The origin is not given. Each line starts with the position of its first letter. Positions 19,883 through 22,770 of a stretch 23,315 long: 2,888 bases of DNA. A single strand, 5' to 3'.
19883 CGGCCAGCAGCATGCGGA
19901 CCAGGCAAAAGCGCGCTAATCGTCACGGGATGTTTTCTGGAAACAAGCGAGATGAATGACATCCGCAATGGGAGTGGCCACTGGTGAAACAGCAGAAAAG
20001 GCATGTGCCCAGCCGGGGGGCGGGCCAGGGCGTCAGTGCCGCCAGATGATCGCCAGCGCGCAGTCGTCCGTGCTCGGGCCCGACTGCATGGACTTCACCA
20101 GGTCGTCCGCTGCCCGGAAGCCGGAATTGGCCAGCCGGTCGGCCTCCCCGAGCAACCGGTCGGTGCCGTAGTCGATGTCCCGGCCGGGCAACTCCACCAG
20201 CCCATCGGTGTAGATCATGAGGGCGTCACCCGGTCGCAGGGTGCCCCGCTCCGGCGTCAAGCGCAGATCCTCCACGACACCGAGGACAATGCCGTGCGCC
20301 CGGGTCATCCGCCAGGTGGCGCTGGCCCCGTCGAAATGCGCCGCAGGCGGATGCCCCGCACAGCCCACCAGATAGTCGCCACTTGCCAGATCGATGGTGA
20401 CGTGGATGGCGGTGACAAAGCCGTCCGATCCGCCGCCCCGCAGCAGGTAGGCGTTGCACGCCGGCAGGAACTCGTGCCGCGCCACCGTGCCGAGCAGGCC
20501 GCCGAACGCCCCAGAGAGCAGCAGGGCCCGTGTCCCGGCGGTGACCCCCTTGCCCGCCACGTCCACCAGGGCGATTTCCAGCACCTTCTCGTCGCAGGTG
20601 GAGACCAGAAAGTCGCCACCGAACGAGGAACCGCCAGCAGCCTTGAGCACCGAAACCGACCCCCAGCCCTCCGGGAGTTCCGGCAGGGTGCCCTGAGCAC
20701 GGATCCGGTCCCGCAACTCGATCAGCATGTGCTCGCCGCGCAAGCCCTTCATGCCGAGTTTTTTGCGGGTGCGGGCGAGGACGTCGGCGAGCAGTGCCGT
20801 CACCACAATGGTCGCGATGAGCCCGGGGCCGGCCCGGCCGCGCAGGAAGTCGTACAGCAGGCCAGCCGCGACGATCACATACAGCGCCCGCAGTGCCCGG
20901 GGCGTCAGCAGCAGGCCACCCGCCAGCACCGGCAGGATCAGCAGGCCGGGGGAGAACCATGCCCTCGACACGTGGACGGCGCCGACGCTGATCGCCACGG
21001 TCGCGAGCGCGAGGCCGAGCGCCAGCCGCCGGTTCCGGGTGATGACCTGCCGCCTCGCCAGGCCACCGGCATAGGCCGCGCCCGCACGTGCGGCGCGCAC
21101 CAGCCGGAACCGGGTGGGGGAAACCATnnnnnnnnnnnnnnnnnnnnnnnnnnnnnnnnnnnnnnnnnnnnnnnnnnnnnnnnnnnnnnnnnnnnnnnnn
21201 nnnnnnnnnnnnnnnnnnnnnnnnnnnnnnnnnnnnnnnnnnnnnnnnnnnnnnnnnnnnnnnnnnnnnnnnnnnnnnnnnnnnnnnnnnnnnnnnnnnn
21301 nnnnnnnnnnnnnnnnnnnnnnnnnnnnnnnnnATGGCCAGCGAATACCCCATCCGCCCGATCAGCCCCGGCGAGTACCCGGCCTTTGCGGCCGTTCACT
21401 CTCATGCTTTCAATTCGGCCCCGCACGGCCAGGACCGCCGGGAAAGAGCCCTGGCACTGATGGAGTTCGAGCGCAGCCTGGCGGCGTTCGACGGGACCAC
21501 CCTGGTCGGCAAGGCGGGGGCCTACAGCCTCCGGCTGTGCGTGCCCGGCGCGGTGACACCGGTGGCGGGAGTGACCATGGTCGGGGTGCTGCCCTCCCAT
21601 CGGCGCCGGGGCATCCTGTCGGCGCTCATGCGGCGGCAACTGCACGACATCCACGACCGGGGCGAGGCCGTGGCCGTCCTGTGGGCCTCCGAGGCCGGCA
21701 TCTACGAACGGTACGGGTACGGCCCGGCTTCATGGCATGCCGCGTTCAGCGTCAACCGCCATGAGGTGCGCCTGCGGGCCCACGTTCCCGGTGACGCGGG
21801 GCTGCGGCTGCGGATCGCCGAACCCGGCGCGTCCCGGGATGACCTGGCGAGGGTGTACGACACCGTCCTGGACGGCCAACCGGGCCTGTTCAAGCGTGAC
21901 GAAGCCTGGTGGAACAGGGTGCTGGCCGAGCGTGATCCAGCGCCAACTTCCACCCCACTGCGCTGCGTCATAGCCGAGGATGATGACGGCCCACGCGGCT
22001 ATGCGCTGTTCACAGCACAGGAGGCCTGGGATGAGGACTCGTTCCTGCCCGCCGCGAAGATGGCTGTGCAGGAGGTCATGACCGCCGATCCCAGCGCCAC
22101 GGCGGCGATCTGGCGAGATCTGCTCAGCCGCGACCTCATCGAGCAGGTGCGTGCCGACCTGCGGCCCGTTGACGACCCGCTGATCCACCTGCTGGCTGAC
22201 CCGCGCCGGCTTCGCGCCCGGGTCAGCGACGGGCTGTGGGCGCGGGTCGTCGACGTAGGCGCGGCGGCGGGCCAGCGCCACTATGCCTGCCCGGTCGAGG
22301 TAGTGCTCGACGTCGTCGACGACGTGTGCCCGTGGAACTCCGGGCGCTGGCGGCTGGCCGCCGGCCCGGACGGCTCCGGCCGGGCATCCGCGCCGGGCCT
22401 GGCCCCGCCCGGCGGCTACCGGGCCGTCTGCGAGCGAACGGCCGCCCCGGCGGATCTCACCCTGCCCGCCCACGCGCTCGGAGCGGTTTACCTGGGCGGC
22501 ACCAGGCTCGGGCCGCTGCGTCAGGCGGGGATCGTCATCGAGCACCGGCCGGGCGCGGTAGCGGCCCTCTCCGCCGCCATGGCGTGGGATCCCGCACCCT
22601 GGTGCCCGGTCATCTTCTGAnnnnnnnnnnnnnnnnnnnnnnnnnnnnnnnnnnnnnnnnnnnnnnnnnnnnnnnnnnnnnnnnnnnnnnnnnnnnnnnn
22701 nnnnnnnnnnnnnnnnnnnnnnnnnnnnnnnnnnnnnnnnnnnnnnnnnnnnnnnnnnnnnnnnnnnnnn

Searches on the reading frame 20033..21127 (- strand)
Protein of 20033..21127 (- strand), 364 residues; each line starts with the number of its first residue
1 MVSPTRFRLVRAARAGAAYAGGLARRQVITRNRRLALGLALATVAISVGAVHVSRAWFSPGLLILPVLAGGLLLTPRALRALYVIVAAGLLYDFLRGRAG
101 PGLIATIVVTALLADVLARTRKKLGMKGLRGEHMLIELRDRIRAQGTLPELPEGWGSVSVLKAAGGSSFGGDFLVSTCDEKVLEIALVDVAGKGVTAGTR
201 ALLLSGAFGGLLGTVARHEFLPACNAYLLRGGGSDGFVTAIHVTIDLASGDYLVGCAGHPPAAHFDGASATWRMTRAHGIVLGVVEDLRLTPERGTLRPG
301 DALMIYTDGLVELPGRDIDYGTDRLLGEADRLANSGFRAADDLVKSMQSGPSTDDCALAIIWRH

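Call 4: search_protein_families(library=pfam, proteins=[window:20033-21127:-], max_evalue=0.01)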
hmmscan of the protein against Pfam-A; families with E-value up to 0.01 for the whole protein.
window:20033-21127:- (364 aa): 1 family
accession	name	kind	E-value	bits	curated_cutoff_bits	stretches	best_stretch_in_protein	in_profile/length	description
PF07228.17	SpoIIE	-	1.1e-25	91.2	25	1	181-361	3-189/192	Stage II sporulation protein E (SpoIIE)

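Call 22: find_related_loci(query=window:20033-21127:-, collection=metagenome_contigs, flank=10000)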
Query window:20033-21127:- (364 aa) in metagenome_contigs; peptide patterns used: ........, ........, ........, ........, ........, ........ (x = any residue, [..] = any of these).
369 stretches matched a pattern; 111 encode a relative of the query (tblastn E <= 1e-3); the best 80 are kept; 80 distinct loci.
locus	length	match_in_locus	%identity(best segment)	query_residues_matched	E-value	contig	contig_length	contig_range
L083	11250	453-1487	77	22-364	9e-171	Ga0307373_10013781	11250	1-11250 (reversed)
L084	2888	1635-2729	75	1-363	1e-179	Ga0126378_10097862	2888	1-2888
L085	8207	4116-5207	76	1-363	2e-168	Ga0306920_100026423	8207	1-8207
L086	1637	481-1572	75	1-363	0e+0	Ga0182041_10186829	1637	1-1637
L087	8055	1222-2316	76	1-363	5e-167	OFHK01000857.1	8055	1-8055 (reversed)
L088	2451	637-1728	76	1-363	3e-178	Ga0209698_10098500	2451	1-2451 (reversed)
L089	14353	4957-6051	76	1-363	1e-166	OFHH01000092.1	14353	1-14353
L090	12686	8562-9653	74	1-363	7e-166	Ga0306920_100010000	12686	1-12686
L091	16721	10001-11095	74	1-363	8e-166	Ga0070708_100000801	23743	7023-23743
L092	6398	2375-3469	73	1-363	3e-166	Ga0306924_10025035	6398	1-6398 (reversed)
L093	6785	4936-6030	73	1-363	8e-166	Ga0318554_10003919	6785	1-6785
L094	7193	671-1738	74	10-363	2e-164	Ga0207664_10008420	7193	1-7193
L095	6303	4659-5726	74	10-363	3e-165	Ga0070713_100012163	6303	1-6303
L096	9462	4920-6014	72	1-363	1e-163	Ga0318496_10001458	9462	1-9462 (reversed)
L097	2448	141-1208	72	10-363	1e-173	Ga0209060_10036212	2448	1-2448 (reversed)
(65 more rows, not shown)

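Call 47: search_protein_families(library=ncbifam, proteins=[window:20033-21127:-], max_evalue=0.001)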
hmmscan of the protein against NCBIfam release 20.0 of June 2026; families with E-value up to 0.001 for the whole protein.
window:20033-21127:- (364 aa): 0 families

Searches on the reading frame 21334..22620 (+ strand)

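Call 5: search_protein_families(library=pfam, proteins=[window:21334-22620:+], max_evalue=0.01)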
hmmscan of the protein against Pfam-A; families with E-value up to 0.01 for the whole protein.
window:21334-22620:+ (428 aa): 6 families
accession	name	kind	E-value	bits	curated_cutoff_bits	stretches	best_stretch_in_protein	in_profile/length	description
PF13527.13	Acetyltransf_9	-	4.4e-33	114.4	25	1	7-131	2-126/127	Acetyltransferase (GNAT) domain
PF17668.7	Acetyltransf_17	-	2.7e-24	86.4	25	1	184-294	1-107/114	Acetyltransferase (GNAT) domain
PF13530.11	SCP2_2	-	1.1e-14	55.2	23.2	1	314-425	7-105/105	Sterol carrier protein domain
PF00583.31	Acetyltransf_1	-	3.8e-06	27.6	20.7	1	32-111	19-93/116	Acetyltransferase (GNAT) family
PF13508.13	Acetyltransf_7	-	9.2e-06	26.4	27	1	71-129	28-82/84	Acetyltransferase (GNAT) domain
PF08445.16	FR47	-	0.0082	16.6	22.1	0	77-120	21-64/86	FR47-like protein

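Call 47: search_protein_families(library=ncbifam, proteins=[window:21334-22620:+], max_evalue=0.001)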
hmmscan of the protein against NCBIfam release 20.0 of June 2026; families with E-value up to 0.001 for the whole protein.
window:21334-22620:+ (428 aa): 6 families
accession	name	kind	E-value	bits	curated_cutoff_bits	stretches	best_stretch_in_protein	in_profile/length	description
NF002367.0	PRK01346.1-4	subfamily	9.9e-142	472.7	259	1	4-428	4-411/411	hypothetical protein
NF002368.0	PRK01346.1-5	equivalog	9.1e-67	225.6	576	1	3-417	5-391/402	enhanced intracellular survival protein Eis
NF002369.0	PRK01346.1-6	equivalog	1e-64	219.2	463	1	58-428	84-434/434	hypothetical protein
NF002366.0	PRK01346.1-3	equivalog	7.6e-56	189.5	624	1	41-428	41-405/405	hypothetical protein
NF002364.0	PRK01346.1-1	equivalog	4.5e-43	147.8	701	1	52-419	59-399/408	enhanced intracellular survival protein Eis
NF002365.0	PRK01346.1-2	subfamily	1.5e-36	126.1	788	1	55-428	62-412/412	hypothetical protein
